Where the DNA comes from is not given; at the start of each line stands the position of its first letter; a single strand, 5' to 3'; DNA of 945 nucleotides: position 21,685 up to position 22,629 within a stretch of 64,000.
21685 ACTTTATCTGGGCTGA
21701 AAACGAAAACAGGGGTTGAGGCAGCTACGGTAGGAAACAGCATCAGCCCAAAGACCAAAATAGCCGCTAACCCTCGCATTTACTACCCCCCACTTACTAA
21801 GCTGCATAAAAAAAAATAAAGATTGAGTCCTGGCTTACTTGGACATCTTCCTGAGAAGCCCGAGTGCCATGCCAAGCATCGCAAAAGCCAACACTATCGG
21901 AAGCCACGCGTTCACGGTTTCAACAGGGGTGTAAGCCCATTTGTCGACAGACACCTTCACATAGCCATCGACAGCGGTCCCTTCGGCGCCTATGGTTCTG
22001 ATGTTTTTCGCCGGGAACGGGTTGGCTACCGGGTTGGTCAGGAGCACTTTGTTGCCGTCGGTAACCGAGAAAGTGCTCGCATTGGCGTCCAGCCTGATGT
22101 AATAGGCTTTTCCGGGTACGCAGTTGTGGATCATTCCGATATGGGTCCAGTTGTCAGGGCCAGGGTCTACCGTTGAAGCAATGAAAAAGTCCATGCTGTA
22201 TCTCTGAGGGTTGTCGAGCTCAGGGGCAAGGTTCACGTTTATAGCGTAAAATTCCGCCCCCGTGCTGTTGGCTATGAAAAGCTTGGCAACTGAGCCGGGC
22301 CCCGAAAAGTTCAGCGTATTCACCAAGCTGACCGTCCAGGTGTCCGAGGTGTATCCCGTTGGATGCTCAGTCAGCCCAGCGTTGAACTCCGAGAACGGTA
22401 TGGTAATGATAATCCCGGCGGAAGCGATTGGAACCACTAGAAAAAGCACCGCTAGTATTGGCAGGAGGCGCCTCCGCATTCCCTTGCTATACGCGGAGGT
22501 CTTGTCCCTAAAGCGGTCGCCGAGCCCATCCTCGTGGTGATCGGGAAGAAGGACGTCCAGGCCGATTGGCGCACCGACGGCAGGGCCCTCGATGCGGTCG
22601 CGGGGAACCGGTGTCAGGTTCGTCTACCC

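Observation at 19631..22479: Cluster of three signal-peptide surface proteins (two with C-terminal TM anchors, sequon-rich) adjacent to the integrated-element remnant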

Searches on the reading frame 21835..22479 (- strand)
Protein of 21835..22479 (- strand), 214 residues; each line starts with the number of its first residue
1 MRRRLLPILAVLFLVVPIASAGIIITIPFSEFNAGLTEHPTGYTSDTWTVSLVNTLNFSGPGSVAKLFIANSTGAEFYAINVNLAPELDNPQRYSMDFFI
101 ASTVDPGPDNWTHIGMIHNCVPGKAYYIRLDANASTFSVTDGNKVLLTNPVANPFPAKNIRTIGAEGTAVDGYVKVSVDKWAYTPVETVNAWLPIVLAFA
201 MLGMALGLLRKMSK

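Call 5: search_protein_families(library=pfam, proteins=[window:21835-22479:-], max_evalue=0.1)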
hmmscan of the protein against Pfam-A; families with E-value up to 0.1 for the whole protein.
window:21835-22479:- (214 aa): 0 families

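Call 14: find_homologous_proteins(query=window:21835-22479:-, max_evalue=0.001)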
Query window:21835-22479:- (214 aa): 24 proteins with E <= 0.001 among 459 candidates.
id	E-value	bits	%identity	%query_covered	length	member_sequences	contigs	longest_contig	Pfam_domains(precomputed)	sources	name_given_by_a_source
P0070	1.9e-138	477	100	100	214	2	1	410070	-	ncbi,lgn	ncbi:MAG: hypothetical protein WHS82_00795 [Candidatus Methanosuratincola sp.]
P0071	2.6e-89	317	68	99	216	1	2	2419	-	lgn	-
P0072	1.9e-88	314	67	100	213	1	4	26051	-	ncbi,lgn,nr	ncbi:MAG: hypothetical protein H5T34_04305 [Candidatus Methanomethyliales bacterium]|nr:hypothetical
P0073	3.5e-85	303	64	99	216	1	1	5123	-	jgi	jgi:hypothetical protein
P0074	1.7e-84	301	65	100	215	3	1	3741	-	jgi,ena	jgi:hypothetical protein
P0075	5.9e-84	299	66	93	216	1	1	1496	-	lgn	-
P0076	6.8e-84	299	65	99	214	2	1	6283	-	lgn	-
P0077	1.0e-83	298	66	100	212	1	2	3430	-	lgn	-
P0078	6.5e-83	296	64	100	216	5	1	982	-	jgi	jgi:hypothetical protein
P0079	1.0e-82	295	64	99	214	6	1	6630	-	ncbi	ncbi:MAG: hypothetical protein QXO76_04375 [Thermoproteota archaeon]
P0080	2.9e-82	294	63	99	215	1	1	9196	-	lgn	-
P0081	3.9e-82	293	62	98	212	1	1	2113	-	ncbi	-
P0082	2.4e-80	287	62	93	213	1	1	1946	-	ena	-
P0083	8.9e-80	286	64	99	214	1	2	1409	-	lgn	-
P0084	1.9e-79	284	63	94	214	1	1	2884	-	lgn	-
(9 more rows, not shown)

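Call 25: search_protein_families(library=phrogs, proteins=[window:21835-22479:-], max_evalue=0.01)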
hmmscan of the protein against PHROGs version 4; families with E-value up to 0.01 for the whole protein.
window:21835-22479:- (214 aa): 0 families

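Call 53: find_related_loci(query=A3, collection=viral_contigs, flank=10000)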
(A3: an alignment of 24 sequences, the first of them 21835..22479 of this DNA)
Query A3 (214 aa) in viral_contigs; peptide patterns used: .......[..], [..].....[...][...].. (x = any residue, [..] = any of these).
16 stretches matched a pattern, but none encodes a relative of the query by tblastn (E <= 1e-3).

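Call 55: find_related_loci(query=A3, collection=metagenome_contigs, flank=10000)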
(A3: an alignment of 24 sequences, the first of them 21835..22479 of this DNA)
Query A3 (214 aa) in metagenome_contigs; peptide patterns used: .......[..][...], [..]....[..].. (x = any residue, [..] = any of these).
75 stretches matched a pattern; 10 encode a relative of the query (tblastn E <= 1e-3); 10 distinct loci.
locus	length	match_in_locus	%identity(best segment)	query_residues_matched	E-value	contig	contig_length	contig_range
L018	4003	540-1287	100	3-214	1e-145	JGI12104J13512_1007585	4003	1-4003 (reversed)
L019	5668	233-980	100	3-214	7e-143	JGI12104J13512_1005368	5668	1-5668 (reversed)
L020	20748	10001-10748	100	3-214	3e-142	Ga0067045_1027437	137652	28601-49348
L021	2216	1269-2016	66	3-214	6e-94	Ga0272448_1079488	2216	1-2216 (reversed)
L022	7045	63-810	63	1-214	1e-87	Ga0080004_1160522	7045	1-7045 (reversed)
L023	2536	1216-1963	63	1-214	6e-90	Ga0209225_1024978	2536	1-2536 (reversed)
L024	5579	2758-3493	59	1-214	7e-80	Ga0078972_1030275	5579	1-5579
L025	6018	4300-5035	60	25-214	6e-77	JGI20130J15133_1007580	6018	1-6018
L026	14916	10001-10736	61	25-214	1e-75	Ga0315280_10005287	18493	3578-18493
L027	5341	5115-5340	56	1-214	3e-7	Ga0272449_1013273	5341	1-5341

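Call 78: search_protein_families(library=ncbifam, proteins=[window:21835-22479:-], max_evalue=0.01)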
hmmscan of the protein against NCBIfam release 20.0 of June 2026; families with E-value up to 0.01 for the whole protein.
window:21835-22479:- (214 aa): 0 families

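Call 85: search_protein_families(library=padloc, proteins=[window:21835-22479:-], max_evalue=0.01)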
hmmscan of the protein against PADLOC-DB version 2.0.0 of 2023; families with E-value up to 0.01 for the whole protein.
window:21835-22479:- (214 aa): 0 families
